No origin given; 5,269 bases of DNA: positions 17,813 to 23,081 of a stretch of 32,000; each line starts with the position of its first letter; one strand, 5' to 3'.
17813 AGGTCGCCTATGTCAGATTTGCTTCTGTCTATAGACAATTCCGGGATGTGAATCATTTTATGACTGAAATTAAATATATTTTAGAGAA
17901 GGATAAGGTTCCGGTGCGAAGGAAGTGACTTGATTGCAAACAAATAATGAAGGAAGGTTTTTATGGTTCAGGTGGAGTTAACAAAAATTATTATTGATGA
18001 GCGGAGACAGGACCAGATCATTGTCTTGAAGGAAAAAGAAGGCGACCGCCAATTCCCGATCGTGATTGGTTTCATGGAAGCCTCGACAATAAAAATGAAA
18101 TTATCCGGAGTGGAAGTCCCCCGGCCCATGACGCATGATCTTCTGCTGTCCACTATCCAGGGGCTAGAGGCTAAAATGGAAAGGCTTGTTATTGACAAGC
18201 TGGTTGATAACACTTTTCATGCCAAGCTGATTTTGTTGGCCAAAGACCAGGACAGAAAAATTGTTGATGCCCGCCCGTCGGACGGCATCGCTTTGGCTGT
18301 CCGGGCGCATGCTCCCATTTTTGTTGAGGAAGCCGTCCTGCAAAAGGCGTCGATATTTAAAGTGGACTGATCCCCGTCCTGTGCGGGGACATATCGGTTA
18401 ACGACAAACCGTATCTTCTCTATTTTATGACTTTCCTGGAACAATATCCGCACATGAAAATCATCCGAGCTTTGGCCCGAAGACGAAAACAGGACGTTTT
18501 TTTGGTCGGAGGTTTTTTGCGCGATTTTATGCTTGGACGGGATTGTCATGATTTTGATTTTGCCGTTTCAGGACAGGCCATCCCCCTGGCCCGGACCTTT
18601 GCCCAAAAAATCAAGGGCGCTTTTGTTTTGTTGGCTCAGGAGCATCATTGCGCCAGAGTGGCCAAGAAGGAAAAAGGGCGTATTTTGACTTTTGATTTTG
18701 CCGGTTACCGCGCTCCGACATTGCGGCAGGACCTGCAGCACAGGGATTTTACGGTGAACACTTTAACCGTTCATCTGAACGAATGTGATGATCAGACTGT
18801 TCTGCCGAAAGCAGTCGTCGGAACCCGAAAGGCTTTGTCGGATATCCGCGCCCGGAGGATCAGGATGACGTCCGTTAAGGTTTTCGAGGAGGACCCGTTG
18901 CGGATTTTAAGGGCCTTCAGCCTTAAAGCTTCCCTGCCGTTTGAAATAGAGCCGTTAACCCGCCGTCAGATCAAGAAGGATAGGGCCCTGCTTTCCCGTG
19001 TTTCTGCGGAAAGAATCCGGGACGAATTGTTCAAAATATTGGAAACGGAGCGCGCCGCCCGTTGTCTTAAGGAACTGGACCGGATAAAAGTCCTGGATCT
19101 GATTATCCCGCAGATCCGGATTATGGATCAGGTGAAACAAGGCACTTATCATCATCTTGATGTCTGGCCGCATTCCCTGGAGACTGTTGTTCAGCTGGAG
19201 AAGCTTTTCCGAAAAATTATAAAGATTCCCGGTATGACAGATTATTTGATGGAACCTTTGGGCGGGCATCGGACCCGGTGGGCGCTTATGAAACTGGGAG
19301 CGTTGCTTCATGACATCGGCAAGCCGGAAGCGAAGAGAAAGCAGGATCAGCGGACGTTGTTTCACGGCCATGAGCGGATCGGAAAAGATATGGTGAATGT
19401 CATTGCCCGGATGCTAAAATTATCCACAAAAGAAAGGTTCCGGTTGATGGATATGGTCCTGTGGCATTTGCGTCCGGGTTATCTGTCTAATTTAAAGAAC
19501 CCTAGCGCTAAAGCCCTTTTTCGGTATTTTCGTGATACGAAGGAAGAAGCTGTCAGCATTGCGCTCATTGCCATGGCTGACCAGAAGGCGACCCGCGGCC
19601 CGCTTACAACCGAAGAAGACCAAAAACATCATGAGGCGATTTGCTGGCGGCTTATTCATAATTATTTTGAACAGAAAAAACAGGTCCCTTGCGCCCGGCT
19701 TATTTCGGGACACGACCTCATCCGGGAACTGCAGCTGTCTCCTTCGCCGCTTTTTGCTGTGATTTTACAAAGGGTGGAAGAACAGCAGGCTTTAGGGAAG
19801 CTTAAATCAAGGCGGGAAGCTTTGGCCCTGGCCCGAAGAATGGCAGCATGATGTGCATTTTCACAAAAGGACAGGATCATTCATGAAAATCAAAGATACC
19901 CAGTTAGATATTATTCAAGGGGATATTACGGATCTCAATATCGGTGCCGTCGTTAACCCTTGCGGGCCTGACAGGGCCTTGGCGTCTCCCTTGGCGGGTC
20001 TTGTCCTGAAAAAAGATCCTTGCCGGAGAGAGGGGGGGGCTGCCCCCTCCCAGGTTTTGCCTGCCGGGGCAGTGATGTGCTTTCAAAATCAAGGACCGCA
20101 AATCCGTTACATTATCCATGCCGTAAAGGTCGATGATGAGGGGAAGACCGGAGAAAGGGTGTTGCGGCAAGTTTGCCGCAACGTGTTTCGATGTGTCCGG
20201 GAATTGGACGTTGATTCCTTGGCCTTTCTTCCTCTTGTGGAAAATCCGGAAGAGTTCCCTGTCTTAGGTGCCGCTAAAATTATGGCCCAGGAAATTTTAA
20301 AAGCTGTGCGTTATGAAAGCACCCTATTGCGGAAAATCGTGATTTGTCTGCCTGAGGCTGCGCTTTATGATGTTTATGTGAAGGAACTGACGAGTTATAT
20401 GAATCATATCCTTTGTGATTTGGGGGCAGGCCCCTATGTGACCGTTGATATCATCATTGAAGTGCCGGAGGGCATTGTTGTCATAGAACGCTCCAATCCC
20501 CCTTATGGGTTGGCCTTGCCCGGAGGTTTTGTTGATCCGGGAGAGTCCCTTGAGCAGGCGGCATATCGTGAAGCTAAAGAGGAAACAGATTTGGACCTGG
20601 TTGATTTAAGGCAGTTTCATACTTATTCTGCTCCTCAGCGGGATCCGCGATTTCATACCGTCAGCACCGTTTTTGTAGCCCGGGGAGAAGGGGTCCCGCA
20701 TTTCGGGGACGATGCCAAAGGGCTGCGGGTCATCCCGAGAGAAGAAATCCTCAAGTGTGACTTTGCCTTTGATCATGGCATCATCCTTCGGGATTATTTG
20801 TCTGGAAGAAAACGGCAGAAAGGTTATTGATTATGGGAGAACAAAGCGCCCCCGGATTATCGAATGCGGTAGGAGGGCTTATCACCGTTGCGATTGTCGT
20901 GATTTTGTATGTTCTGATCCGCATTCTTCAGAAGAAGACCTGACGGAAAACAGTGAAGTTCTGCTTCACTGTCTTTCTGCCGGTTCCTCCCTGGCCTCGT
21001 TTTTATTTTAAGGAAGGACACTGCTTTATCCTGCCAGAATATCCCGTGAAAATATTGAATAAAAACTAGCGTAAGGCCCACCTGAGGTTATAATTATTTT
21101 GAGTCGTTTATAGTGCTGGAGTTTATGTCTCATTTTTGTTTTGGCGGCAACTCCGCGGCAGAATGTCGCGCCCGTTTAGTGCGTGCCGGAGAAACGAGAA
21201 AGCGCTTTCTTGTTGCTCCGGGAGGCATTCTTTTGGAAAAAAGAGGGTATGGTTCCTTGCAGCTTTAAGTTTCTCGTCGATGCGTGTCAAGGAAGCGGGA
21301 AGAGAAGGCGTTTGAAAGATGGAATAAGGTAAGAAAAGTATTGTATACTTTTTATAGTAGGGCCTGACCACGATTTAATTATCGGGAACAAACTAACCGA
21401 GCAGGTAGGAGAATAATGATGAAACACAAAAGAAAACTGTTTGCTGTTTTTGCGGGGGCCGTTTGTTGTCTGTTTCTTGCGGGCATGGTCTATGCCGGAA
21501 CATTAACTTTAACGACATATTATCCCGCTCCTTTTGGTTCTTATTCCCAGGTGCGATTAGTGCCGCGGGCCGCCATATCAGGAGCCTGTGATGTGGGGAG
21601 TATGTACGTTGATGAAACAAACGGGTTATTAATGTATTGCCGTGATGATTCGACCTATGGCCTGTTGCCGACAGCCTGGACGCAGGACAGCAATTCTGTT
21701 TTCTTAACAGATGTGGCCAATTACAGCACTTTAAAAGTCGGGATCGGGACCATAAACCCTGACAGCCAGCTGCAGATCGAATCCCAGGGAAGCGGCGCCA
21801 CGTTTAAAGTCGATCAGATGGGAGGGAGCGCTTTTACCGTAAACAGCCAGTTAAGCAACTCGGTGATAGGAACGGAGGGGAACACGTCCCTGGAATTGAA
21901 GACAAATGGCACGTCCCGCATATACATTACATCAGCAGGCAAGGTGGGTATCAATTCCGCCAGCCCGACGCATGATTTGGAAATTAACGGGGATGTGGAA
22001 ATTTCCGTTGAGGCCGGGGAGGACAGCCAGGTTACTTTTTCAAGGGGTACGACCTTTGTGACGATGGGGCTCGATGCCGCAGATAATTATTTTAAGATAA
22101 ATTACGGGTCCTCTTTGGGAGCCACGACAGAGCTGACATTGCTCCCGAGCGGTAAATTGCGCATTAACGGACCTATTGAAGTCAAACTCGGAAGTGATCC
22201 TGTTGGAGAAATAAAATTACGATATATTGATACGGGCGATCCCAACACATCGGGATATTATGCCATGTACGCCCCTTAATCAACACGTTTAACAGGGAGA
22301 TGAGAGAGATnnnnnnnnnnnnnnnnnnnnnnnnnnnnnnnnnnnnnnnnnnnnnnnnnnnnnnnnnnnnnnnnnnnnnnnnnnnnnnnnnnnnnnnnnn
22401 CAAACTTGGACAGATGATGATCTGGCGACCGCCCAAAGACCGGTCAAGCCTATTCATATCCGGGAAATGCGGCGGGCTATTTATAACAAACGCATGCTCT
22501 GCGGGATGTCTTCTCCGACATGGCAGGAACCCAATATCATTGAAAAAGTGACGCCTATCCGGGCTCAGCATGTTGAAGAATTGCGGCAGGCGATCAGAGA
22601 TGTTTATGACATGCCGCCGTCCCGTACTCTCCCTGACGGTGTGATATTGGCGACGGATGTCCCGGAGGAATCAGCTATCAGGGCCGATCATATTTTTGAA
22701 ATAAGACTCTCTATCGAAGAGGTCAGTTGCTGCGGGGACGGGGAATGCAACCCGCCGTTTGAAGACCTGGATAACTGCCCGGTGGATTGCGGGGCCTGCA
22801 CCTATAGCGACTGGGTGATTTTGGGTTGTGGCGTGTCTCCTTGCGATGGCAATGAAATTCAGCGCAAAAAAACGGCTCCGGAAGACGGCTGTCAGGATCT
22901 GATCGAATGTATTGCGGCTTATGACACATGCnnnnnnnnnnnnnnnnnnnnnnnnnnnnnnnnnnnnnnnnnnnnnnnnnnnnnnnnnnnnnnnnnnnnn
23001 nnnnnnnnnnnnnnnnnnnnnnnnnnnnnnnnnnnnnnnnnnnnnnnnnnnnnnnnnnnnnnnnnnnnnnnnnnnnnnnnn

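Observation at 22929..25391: About 17 tandem ~48-aa four-cysteine repeats (CC-x-Y ... CG ... Y/F-P-D/E/T-T/S ... C) of no recognised family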

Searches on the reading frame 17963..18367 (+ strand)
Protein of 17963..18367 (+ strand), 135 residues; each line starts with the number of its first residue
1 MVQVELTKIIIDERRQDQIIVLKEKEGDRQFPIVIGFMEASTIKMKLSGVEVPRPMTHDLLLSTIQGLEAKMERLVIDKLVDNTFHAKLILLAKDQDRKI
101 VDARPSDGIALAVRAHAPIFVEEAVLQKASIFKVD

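Call 9: search_protein_families(library=pfam, proteins=[window:17963-18367:+], max_evalue=0.01)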
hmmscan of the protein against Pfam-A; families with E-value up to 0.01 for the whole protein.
window:17963-18367:+ (135 aa): 1 family
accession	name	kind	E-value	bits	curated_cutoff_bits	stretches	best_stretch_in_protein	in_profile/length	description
PF02577.19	BFN_dom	-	5.4e-38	129.7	27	1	20-131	1-109/112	Bifunctional nuclease domain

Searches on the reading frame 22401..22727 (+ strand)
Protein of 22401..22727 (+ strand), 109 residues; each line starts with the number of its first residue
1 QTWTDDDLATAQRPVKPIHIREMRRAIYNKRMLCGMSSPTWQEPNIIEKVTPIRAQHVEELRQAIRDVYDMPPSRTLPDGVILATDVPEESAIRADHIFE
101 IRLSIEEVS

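Call 22: search_protein_families(library=pfam, proteins=[window:22401-22727:+], max_evalue=10)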
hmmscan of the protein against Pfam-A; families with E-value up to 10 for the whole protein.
seq(109 aa): 1 family
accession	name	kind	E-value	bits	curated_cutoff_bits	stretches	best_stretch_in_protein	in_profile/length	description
PF04316.19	FlgM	-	0.0044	17.6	25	1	49-66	17-38/55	Anti-sigma-28 factor, FlgM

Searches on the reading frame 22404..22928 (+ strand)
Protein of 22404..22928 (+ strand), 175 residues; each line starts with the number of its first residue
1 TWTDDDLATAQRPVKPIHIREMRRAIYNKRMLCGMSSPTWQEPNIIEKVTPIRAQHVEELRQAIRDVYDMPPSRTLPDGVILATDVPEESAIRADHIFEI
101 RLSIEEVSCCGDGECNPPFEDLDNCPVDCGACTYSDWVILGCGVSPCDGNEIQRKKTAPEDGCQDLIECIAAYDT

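Call 57: find_homologous_proteins(query=window:22404-22928:+, max_evalue=0.001)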
Query window:22404-22928:+: 52 candidates shared short words with the query, none scored E <= 0.001.

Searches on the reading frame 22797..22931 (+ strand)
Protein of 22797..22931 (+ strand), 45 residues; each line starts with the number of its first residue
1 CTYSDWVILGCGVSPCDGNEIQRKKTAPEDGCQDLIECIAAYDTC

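Call 87: search_solved_structures(query=A7, max_evalue=10, show_alignments=3)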
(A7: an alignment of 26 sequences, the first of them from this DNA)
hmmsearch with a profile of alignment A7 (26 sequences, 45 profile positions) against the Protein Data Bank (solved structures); distinct sequences matched with E-value up to 10: 2.
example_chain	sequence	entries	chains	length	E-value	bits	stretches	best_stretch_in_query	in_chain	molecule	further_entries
1szl_A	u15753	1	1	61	0.0072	19.6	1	1-34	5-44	F-spondin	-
28mb_A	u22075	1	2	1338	9.7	9.5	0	7-28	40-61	Aldehyde oxidase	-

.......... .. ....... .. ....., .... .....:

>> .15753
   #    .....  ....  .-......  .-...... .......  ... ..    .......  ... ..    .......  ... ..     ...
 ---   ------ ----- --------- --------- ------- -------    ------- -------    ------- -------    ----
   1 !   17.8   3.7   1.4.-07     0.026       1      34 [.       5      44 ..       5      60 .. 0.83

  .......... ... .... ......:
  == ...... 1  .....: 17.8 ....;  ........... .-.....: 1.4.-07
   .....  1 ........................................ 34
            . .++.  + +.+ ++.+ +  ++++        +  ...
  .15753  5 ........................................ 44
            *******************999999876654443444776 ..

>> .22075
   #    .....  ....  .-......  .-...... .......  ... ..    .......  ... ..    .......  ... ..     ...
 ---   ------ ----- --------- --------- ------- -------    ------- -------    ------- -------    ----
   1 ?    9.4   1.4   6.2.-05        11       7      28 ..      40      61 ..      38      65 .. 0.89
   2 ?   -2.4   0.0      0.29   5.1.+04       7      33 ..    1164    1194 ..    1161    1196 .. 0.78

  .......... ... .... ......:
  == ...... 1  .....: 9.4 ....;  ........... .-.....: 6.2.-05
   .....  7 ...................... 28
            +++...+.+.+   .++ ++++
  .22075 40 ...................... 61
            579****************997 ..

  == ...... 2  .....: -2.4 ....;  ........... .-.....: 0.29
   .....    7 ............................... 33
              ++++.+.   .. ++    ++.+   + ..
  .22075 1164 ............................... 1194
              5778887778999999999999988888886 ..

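Call 88: search_protein_families(library=pfam, alignment_id=A7, max_evalue=10)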
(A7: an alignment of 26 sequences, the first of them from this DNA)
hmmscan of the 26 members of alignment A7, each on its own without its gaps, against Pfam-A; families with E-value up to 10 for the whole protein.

A. member 1, seq(45 aa): 1 family
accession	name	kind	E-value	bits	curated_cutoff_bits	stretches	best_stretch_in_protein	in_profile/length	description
PF20650.2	DUF6810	-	0.057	13.7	25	1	2-39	106-139/141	Family of unknown function (DUF6810)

B. families by the number of members that match (of 26 scanned): 2 families
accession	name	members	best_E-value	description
PF20650.2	DUF6810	1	0.057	Family of unknown function (DUF6810)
PF17430.7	YqgC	1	0.075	Uncharacterized YqgC-like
